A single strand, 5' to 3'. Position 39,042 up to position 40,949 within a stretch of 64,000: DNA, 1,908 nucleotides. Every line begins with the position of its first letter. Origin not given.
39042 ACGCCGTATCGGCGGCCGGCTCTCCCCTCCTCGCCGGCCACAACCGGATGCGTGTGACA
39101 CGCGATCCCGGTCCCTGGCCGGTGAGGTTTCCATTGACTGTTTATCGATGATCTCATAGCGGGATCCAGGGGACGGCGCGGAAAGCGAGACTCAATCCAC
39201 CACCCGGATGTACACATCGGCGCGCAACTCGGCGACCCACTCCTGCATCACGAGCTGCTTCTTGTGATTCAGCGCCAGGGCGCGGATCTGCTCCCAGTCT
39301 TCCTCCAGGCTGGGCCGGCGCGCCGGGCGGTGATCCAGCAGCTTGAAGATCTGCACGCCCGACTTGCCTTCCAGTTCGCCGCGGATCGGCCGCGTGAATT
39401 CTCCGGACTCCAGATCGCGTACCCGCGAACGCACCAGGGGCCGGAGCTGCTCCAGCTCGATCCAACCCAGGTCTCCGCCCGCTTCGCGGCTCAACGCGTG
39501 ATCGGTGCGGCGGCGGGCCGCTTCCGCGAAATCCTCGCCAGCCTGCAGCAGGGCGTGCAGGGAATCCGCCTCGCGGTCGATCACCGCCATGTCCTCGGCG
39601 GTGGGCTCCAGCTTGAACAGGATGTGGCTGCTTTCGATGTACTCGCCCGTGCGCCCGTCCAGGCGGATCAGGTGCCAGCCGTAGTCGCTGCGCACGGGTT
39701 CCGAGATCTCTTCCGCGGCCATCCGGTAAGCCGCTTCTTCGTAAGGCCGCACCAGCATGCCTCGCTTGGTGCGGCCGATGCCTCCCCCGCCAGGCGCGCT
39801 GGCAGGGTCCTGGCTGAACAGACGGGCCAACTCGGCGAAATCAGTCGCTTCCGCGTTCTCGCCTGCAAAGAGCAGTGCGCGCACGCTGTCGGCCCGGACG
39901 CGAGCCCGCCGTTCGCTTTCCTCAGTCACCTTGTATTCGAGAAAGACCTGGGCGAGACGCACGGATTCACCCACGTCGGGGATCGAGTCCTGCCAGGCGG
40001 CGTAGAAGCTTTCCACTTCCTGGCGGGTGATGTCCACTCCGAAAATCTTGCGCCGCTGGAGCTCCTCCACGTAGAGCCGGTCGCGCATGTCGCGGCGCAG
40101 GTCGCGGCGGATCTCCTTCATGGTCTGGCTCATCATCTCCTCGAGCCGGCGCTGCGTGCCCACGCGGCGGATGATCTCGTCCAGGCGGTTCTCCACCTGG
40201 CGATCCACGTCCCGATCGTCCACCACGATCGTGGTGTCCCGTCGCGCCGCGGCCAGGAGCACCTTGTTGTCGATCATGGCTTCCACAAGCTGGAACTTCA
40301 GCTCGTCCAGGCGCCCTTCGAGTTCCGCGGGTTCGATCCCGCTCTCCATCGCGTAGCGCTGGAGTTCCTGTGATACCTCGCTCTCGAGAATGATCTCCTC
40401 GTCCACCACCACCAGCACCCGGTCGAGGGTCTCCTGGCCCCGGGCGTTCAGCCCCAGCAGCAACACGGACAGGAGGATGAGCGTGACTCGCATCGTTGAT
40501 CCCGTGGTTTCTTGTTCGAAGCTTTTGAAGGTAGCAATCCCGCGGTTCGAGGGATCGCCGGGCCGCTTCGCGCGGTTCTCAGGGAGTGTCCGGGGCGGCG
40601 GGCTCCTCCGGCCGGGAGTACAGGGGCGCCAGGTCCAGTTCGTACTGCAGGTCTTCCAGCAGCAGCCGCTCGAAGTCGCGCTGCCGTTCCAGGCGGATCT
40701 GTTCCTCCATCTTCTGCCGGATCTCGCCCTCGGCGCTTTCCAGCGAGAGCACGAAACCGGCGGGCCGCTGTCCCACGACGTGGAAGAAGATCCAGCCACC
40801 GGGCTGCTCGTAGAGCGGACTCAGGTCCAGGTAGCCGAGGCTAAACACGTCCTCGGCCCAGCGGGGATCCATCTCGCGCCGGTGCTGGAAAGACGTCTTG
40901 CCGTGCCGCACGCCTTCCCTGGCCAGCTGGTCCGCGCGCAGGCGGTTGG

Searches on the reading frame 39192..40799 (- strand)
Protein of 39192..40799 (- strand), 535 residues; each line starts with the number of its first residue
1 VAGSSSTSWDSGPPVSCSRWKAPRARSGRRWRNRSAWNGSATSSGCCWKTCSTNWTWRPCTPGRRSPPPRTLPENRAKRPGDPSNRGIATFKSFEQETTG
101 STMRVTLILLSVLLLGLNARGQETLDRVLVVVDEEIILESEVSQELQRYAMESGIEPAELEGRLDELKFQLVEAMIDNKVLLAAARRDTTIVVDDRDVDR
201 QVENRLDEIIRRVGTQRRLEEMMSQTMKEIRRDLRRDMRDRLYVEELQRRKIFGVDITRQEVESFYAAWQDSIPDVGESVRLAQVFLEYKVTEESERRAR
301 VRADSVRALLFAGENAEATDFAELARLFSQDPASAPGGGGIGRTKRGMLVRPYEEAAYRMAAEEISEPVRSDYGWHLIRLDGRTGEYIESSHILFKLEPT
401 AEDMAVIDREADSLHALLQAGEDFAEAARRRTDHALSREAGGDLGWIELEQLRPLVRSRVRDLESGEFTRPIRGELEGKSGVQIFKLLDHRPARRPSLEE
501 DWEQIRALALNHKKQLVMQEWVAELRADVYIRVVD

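Call 15: search_protein_families(library=pfam, proteins=[window:39192-40799:-], max_evalue=0.001)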
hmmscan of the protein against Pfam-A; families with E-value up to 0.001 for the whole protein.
window:39192-40799:- (535 aa): 5 families
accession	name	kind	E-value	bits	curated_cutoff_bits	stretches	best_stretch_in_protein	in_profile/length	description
PF00639.27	Rotamase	-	1.2e-33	116.3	21.7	2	290-381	7-96/97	PPIC-type PPIASE domain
PF13616.12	Rotamase_3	-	2.2e-29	102.8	22.5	2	278-381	14-113/116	PPIC-type PPIASE domain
PF13145.12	Rotamase_2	-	1e-10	42.9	27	1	258-387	2-112/121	PPIC-type PPIASE domain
PF13624.11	SurA_N_3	-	1.9e-05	25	27.2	1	94-204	5-119/162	SurA-like N-terminal domain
PF09312.16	SurA_N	-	2.6e-05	24.8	30.8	1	125-205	1-79/118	SurA N-terminal domain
